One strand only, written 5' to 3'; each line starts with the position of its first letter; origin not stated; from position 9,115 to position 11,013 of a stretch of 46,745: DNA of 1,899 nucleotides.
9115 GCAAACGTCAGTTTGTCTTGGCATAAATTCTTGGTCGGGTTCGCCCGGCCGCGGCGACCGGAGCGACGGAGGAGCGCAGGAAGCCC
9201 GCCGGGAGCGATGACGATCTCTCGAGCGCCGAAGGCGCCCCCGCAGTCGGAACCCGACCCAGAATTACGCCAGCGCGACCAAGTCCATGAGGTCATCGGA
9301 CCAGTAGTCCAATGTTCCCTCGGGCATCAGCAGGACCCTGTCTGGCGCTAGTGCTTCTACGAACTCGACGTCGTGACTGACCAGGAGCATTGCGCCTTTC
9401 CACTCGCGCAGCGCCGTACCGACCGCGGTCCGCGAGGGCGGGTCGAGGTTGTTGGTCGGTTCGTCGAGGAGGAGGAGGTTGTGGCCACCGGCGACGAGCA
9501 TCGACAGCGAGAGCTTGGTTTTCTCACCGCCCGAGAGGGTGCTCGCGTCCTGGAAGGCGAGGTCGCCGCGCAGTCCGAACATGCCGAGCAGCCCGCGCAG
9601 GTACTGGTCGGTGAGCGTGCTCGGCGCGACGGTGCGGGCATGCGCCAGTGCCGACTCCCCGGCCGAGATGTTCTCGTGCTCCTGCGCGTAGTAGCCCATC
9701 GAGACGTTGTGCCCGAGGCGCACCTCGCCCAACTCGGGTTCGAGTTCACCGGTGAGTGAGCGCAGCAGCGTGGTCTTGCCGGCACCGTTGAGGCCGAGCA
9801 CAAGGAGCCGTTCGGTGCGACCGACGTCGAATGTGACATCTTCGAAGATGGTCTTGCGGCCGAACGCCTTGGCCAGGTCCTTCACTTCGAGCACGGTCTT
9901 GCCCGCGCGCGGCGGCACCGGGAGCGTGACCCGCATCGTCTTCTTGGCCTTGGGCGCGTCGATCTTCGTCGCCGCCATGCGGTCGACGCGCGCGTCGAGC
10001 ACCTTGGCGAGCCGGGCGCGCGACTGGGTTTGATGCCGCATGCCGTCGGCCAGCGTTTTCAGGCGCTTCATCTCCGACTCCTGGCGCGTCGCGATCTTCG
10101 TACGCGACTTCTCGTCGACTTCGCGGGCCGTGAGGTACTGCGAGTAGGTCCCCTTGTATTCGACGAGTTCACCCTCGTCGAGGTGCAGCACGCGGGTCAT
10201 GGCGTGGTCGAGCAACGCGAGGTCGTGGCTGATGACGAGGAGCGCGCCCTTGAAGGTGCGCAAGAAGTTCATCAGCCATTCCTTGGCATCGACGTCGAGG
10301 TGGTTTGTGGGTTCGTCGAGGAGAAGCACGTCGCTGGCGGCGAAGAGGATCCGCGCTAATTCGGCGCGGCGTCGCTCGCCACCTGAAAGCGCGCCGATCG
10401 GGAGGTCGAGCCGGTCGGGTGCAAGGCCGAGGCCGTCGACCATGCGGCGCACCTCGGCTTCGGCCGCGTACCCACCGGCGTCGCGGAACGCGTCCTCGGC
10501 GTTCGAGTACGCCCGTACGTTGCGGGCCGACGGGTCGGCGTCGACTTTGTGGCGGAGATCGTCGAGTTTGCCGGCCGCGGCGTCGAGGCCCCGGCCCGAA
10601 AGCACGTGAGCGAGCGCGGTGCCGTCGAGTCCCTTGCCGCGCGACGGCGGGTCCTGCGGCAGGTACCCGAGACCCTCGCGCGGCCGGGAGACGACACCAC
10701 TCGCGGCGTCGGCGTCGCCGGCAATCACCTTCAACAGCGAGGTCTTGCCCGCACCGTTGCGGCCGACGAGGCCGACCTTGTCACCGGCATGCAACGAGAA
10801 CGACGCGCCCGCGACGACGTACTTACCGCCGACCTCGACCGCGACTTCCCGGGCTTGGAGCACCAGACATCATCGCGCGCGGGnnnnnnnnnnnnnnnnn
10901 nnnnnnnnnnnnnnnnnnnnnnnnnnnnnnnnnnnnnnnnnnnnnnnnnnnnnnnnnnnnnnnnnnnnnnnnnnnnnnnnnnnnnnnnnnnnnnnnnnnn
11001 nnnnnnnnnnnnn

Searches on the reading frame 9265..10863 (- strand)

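Call 11: search_protein_families(library=pfam, proteins=[window:9265-10863:-], max_evalue=0.01)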
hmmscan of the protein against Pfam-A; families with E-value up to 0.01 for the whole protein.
window:9265-10863:- (532 aa): 23 families
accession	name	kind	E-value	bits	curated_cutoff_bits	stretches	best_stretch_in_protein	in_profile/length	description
PF00005.33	ABC_tran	-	1.3e-44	152.6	25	2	19-187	3-137/137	ABC transporter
PF13304.12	AAA_21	-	2.1e-16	61.3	27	2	146-219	225-304/304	AAA domain, putative AbiEii toxin, Type IV TA system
PF02463.25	SMC_N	-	2.6e-11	43.8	40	1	442-504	136-204/220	RecF/RecN/SMC N terminal domain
PF12848.13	ABC_tran_Xtn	-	9.5e-10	38.9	25.9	1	226-310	1-83/85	ABC transporter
PF03193.22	RsgA_GTPase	-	8.4e-06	26.2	30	0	351-382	107-138/174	RsgA GTPase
PF13555.12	AAA_29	-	9.1e-06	25.8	27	0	340-367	12-39/61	P-loop containing region of AAA domain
PF00004.35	AAA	-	1.4e-05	26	21.2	0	353-399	1-46/131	ATPase family associated with various cellular activities (AAA)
PF13476.12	AAA_23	-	6.1e-05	24.2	27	0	340-371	10-40/201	AAA domain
PF01926.29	MMR_HSR1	-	0.0001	22.8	21.9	0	29-52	1-23/113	50S ribosome-binding GTPase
PF25201.1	nSTAND6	-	0.00017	22.1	27.7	1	334-373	2-41/148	Novel STAND NTPase 6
PF00025.27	Arf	-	0.00031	20.7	22.3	1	347-372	11-36/174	ADP-ribosylation factor family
PF13191.12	AAA_16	-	0.00058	20.8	32.6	0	348-384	22-52/167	AAA ATPase domain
PF13604.12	AAA_30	-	0.00069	19.8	27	0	31-54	22-45/191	AAA domain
PF13401.12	AAA_22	-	0.00075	20.3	27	0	353-403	8-33/130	AAA domain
PF05729.18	NACHT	-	0.00075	19.8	26.7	0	353-371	3-21/167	NACHT domain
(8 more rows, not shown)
